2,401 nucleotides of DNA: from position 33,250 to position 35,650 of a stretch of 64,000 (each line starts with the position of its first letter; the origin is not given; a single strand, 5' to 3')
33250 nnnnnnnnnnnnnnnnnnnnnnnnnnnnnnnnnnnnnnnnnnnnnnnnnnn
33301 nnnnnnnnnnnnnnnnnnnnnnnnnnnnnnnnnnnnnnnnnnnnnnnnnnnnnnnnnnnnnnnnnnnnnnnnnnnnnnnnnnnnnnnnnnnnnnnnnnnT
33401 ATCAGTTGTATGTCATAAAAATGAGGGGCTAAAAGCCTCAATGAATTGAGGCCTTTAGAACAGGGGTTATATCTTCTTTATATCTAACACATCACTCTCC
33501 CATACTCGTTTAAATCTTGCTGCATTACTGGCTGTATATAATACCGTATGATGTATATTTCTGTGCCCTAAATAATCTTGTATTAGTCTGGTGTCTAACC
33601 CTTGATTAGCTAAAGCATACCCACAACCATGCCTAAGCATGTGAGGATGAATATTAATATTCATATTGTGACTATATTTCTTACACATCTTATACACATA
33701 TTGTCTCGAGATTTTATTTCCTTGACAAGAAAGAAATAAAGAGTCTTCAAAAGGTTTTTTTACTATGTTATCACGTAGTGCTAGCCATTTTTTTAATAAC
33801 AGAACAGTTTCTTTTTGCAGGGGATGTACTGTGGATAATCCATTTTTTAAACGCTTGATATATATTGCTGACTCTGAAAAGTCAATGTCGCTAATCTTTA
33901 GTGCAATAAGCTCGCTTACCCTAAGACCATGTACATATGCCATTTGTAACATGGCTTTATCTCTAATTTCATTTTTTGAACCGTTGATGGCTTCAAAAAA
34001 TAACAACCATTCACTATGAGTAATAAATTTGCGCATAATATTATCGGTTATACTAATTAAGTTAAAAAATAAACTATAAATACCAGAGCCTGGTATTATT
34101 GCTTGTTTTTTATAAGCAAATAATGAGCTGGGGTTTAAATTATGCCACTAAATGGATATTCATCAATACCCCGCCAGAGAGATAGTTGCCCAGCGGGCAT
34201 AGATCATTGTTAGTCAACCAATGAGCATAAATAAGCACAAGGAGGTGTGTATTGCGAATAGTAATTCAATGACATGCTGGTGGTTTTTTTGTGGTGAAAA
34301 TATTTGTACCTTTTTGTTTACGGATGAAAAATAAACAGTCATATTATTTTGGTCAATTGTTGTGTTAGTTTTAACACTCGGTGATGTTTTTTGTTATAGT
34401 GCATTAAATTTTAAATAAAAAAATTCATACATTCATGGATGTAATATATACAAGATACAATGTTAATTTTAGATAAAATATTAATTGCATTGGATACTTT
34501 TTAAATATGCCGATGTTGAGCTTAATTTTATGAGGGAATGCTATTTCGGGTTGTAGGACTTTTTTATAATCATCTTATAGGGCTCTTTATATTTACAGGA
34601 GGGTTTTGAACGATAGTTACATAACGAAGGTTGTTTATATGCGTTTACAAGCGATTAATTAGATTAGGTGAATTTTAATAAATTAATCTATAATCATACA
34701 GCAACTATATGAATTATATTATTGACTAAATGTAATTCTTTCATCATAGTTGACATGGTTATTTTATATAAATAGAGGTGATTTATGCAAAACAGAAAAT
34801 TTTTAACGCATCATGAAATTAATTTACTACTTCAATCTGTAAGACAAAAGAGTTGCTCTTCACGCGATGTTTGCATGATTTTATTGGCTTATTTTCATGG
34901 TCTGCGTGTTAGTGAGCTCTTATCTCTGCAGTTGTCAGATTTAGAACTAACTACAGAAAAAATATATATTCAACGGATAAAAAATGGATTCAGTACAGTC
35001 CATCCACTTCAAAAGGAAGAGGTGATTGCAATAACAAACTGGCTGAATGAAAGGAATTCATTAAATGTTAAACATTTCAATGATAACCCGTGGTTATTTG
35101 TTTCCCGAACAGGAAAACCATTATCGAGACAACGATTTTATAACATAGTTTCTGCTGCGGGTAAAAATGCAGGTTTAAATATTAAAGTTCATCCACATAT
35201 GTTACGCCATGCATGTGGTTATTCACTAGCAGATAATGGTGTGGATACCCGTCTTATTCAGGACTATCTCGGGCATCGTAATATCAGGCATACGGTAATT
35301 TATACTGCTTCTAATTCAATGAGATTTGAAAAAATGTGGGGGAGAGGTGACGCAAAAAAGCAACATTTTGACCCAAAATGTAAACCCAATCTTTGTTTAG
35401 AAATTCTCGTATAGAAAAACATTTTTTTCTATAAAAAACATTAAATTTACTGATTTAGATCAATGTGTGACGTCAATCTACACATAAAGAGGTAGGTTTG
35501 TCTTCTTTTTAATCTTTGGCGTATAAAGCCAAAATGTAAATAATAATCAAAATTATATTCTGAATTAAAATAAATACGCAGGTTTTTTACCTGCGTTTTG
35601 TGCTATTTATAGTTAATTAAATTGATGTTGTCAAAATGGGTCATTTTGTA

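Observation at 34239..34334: Strong Shine-Dalgarno and a Cys/aromatic-rich 21-codon ORF in the inter-recombinase region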

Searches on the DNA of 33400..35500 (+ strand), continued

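Call 46: get_annotated_region(hit=H116, flank=60)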
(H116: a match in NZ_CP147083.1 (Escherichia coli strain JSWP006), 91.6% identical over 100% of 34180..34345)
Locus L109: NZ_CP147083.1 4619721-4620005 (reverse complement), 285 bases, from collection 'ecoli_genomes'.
description: Escherichia coli strain JSWP006 chromosome, complete genome
organism: Escherichia coli strain JSWP006 (NCBI taxid 562)
replicon: chromosome; assembly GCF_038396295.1
host: -; source: municipal wastewater; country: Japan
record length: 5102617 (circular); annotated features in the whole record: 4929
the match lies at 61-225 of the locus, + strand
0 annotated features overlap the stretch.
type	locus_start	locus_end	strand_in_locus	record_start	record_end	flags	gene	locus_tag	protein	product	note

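Call 47: get_annotated_region(hit=H118, flank=60)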
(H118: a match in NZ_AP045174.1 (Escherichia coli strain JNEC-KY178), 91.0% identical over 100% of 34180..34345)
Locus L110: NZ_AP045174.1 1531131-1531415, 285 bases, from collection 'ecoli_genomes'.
description: Escherichia coli strain JNEC-KY178 chromosome, complete genome
organism: Escherichia coli strain JNEC-KY178 (NCBI taxid 562)
replicon: chromosome; assembly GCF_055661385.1
host: Homo sapiens; source: clinical; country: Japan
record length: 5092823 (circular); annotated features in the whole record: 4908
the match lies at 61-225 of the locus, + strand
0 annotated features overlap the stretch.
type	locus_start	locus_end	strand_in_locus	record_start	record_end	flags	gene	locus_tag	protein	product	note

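Call 48: get_annotated_region(hit=H120, flank=60)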
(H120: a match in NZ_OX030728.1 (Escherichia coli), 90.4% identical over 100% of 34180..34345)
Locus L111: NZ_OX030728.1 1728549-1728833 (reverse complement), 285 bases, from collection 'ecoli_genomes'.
description: Escherichia coli isolate 68 chromosome main, complete sequence
organism: Escherichia coli (NCBI taxid 562)
replicon: chromosome; assembly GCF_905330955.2
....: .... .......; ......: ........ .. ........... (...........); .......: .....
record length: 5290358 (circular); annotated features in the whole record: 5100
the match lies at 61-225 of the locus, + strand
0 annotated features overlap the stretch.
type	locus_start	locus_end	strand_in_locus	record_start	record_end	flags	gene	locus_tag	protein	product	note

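Call 49: get_annotated_region(hit=H84, flank=60)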
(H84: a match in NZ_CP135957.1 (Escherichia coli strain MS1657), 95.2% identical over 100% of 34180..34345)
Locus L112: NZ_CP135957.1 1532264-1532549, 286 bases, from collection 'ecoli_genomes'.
description: Escherichia coli strain MS1657 chromosome, complete genome
organism: Escherichia coli strain MS1657 (NCBI taxid 562)
replicon: chromosome; assembly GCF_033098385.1
host: Gallus gallus; source: Chicken heart (Gallus gallus); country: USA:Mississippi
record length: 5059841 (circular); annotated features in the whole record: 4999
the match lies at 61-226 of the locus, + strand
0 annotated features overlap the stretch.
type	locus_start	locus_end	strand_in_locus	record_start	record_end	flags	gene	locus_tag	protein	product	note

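Call 50: get_annotated_region(hit=H110, flank=60)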
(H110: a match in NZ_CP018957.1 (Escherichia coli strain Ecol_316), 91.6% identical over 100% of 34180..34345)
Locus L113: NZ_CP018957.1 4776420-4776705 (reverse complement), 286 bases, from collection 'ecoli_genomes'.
description: Escherichia coli strain Ecol_316 chromosome, complete genome
organism: Escherichia coli strain Ecol_316 (NCBI taxid 562)
replicon: chromosome; assembly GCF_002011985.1
host: Homo sapiens; source: not applicable; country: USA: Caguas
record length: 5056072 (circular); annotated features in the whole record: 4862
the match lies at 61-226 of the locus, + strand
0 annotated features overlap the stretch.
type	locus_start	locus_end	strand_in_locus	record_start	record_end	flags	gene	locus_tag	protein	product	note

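Call 51: get_annotated_region(hit=H74, flank=60)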
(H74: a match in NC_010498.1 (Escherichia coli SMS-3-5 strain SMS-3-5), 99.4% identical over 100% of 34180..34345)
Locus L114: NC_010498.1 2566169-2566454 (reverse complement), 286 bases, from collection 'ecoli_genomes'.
description: Escherichia coli SMS-3-5, complete sequence
organism: Escherichia coli SMS-3-5 strain SMS-3-5 (NCBI taxid 439855)
replicon: chromosome; assembly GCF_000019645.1
host: -; source: -; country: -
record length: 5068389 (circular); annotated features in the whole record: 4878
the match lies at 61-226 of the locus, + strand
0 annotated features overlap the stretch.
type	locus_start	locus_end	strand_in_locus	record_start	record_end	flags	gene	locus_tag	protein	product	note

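Call 52: get_annotated_region(hit=H81, flank=60)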
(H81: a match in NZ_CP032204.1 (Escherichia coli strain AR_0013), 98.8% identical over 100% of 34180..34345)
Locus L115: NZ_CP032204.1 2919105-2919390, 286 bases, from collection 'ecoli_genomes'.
description: Escherichia coli strain AR_0013 chromosome, complete genome
organism: Escherichia coli strain AR_0013 (NCBI taxid 562)
replicon: chromosome; assembly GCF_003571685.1
host: missing; source: missing; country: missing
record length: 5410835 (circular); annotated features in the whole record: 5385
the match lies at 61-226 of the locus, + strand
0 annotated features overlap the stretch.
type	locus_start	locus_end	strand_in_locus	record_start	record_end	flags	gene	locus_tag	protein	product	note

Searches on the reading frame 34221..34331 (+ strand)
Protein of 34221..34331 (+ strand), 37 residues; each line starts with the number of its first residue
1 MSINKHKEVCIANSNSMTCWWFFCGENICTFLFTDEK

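Call 33: list_cluster_members(proteins=[window:34221-34331:+, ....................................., window:34217-34342:-])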
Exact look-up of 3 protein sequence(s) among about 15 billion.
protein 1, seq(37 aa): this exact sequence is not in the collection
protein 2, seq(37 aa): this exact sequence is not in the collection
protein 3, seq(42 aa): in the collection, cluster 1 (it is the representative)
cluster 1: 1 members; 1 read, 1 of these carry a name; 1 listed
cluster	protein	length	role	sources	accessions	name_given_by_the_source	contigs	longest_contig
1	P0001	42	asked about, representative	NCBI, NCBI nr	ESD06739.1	hypothetical protein HMPREF1595_02860 [Escherichia coli 907672]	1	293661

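Call 44: search_dna_similar(query=window:34221-34331:+, collection=plasmids, mode=protein, max_evalue=1)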
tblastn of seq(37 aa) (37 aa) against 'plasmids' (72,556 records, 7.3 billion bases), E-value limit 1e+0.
Records with a match: 1; places in all: 1; records where one place covers at least 80% of the query: 1.
Best place of each record, by identity: 60-80% 1.
By first word of the organism name: Escherichia 1.
By predicted mobility (MOB-suite, as given by PLSDB): non-mobilizable 1.
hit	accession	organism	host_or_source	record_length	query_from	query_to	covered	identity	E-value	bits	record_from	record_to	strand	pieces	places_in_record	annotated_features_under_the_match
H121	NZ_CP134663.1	Escherichia coli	Larus michahellis,bacteria,cloaca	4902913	1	37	100%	67.4%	7e-6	72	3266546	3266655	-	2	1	none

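Call 59: search_protein_families(library=ncbifam, proteins=[window:34221-34331:+], max_evalue=10)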
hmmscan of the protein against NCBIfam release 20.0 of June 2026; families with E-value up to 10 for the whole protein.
seq(37 aa): 0 families

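Call 60: search_protein_families(library=pfam, proteins=[window:34221-34331:+], max_evalue=10)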
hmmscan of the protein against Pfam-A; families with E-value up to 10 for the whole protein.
seq(37 aa): 0 families
